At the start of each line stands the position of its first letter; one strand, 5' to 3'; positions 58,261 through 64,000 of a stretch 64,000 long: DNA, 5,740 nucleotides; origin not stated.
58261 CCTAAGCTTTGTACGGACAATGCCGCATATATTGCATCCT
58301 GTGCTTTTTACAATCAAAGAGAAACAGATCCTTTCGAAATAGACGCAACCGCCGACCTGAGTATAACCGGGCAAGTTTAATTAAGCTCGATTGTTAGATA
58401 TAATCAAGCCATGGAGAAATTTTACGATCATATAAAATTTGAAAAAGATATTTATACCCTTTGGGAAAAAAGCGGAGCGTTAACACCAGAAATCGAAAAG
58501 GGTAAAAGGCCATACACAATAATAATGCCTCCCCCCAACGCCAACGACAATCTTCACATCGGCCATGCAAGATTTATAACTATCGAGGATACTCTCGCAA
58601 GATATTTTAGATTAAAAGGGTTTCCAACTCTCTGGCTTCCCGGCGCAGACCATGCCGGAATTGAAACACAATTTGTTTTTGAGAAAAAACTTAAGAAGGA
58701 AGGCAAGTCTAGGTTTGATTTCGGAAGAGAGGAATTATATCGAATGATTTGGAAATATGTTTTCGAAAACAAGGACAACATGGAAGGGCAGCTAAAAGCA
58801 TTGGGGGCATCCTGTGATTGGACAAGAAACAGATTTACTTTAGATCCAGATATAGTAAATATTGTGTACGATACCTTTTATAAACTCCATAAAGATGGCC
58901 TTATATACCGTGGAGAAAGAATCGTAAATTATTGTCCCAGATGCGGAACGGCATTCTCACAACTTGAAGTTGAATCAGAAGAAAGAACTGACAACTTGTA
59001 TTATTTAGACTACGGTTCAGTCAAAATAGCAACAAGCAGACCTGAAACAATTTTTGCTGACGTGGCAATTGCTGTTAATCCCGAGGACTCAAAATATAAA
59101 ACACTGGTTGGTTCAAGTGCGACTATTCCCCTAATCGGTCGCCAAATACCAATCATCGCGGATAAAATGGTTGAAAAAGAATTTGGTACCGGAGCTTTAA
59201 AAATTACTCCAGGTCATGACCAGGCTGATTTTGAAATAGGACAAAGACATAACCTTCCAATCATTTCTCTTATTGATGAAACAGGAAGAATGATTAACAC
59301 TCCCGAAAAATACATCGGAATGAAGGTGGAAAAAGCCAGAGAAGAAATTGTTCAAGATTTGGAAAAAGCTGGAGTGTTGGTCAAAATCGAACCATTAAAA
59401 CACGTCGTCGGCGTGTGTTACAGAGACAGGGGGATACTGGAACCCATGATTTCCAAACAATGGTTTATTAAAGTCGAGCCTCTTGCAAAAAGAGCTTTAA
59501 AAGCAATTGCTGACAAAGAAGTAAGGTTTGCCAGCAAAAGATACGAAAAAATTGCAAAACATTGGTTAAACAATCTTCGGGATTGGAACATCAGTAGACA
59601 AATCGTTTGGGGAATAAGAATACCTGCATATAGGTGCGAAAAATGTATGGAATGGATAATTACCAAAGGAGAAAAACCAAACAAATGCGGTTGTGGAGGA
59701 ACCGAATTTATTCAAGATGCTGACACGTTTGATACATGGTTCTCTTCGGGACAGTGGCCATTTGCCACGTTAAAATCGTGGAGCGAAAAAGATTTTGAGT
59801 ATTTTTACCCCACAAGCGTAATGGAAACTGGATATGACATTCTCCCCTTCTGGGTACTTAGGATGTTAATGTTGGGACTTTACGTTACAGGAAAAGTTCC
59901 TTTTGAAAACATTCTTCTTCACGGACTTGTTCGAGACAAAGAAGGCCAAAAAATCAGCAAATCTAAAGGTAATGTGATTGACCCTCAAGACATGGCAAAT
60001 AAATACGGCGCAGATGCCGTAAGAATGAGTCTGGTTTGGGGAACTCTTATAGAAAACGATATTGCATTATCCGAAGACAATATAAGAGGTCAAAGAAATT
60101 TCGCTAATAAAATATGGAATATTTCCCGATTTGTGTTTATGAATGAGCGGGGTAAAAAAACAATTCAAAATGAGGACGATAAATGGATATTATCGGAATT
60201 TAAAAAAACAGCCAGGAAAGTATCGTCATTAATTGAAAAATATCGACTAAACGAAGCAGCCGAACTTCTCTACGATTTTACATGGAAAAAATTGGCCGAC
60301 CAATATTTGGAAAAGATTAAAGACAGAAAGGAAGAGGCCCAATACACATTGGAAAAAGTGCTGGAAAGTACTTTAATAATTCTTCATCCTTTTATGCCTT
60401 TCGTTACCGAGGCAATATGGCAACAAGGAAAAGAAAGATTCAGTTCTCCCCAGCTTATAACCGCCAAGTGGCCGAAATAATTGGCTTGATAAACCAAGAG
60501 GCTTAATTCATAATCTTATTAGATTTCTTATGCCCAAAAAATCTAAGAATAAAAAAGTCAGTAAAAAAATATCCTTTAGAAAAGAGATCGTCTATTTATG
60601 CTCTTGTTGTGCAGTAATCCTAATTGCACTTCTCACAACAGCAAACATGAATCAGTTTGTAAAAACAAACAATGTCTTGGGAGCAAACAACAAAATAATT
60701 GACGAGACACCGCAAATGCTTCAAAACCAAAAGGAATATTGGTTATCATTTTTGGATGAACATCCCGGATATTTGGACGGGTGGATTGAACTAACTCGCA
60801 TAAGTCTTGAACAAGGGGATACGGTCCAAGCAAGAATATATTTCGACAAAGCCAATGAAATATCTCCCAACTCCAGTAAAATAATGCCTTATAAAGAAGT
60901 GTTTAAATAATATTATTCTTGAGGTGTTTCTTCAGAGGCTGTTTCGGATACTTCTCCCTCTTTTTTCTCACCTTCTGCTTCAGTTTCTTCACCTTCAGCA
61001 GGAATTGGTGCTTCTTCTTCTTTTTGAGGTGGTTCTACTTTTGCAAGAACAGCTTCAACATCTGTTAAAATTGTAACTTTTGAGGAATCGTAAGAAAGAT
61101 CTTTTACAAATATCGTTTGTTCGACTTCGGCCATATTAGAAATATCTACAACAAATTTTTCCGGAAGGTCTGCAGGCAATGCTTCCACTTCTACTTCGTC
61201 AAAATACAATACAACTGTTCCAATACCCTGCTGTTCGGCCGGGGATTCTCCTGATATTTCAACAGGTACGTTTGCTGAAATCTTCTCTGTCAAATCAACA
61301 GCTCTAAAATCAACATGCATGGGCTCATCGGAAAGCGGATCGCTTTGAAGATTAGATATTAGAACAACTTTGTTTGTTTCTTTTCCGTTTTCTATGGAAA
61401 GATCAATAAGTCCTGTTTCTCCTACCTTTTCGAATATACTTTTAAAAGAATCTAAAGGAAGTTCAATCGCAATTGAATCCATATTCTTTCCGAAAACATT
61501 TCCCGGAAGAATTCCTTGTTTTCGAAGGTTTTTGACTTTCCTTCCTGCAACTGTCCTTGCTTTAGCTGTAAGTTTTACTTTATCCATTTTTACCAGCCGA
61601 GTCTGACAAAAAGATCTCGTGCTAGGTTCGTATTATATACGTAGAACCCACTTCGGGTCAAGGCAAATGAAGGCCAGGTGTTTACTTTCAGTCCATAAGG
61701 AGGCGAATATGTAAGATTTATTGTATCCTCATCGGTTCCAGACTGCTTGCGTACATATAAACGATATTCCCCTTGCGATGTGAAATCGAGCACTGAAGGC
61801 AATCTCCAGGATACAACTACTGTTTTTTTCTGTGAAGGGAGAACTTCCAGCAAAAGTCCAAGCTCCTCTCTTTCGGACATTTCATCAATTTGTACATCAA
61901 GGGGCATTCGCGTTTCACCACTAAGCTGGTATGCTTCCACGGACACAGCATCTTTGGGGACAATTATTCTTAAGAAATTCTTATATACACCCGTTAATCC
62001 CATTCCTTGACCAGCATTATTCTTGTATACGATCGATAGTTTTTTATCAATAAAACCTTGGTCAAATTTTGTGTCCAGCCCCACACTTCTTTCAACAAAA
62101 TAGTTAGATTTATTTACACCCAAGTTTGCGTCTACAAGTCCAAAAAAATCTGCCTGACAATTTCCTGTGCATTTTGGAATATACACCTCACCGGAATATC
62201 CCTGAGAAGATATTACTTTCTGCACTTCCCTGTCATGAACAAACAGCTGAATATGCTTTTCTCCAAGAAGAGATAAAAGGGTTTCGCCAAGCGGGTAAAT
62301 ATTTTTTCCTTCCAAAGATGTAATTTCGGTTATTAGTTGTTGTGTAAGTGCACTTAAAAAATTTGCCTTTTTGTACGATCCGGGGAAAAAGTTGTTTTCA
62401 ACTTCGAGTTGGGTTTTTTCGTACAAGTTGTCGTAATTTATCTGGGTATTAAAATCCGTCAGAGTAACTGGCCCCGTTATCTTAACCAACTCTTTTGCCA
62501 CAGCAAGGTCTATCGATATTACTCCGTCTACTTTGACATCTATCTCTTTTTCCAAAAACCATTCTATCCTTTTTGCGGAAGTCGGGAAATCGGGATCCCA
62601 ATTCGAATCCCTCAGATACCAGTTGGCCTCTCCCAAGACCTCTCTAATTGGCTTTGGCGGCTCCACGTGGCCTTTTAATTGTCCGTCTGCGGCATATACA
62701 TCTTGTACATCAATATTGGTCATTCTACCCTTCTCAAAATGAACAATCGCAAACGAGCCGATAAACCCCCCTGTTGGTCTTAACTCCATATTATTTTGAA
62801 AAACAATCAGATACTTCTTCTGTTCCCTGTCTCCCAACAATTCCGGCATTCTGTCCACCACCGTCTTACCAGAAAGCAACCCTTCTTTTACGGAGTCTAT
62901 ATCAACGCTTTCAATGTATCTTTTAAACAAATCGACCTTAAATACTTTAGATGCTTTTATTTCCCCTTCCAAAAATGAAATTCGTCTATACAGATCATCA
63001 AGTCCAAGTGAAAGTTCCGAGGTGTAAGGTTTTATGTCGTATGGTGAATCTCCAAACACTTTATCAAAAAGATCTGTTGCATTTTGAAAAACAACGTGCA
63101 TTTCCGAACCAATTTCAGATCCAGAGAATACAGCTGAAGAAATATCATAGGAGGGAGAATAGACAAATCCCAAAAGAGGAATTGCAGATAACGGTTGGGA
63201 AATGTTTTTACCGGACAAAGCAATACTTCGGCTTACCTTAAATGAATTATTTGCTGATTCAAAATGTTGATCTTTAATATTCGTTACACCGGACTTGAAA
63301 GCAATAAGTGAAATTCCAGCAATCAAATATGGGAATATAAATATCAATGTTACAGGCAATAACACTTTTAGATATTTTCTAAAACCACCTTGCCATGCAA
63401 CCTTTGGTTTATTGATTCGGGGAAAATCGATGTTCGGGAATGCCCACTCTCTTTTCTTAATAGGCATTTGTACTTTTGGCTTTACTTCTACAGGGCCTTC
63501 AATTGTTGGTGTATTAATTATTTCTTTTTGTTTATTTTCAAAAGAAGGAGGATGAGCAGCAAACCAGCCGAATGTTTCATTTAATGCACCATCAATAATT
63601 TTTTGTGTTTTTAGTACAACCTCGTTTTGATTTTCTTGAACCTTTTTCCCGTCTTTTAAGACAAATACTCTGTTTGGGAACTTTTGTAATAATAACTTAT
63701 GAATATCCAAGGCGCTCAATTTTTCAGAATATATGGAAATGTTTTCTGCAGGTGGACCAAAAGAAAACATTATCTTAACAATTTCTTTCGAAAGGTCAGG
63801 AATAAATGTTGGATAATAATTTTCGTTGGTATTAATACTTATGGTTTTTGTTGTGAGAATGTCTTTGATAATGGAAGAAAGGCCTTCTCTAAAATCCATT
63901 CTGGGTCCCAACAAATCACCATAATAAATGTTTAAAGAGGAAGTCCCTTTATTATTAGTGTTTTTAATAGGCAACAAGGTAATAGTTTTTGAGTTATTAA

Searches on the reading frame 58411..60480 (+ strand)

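Call 9: search_protein_families(library=pfam, proteins=[window:58411-60480:+], max_evalue=0.001)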
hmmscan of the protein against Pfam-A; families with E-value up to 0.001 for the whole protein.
window:58411-60480:+ (689 aa): 5 families
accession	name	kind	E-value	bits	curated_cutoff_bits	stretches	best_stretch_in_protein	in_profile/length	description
PF00133.28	tRNA-synt_1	-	2.4e-121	405.8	22.7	1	14-553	2-413/414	tRNA synthetases class I (I, L, M and V)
PF08264.19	Anticodon_1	-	5.2e-30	104.7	25.1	1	590-689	1-106/148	Anticodon-binding domain of tRNA ligase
PF09334.17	tRNA-synt_1g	-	9.1e-25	87.7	20.1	3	344-407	177-240/391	tRNA synthetases class I (M)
PF13603.12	tRNA-synt_1_2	-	7.4e-10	39.1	25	1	232-294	84-146/185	Leucyl-tRNA synthetase, editing domain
PF01406.26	tRNA-synt_1e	-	1.4e-05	25.1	27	0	497-558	236-296/301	tRNA synthetases class I (C) catalytic domain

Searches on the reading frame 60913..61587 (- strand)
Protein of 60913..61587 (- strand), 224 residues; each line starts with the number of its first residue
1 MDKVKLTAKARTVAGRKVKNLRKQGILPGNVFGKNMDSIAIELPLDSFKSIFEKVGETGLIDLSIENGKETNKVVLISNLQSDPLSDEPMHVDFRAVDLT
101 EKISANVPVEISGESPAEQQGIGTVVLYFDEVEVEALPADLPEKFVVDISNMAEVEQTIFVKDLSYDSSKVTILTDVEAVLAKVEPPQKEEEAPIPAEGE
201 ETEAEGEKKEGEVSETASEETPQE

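Call 9: search_protein_families(library=pfam, proteins=[window:60913-61587:-], max_evalue=0.001)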
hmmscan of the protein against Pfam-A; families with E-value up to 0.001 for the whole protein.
window:60913-61587:- (224 aa): 2 families
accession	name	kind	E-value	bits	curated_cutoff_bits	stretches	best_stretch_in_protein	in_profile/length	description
PF01386.24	Ribosomal_L25p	-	1.8e-19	70.4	23.6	1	6-94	1-82/82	Ribosomal L25p family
PF14693.11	Ribosomal_TL5_C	-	2.2e-17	63.6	27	1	102-188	1-84/84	Ribosomal protein TL5, C-terminal domain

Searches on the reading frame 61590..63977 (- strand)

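Call 9: search_protein_families(library=pfam, proteins=[window:61590-63977:-], max_evalue=0.001)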
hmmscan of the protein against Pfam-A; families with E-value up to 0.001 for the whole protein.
window:61590-63977:- (795 aa): 1 family
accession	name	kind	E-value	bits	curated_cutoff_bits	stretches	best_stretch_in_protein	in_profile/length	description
PF13196.11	DUF4012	-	6.9e-28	98.4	28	1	386-522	3-139/144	Protein of unknown function (DUF4012)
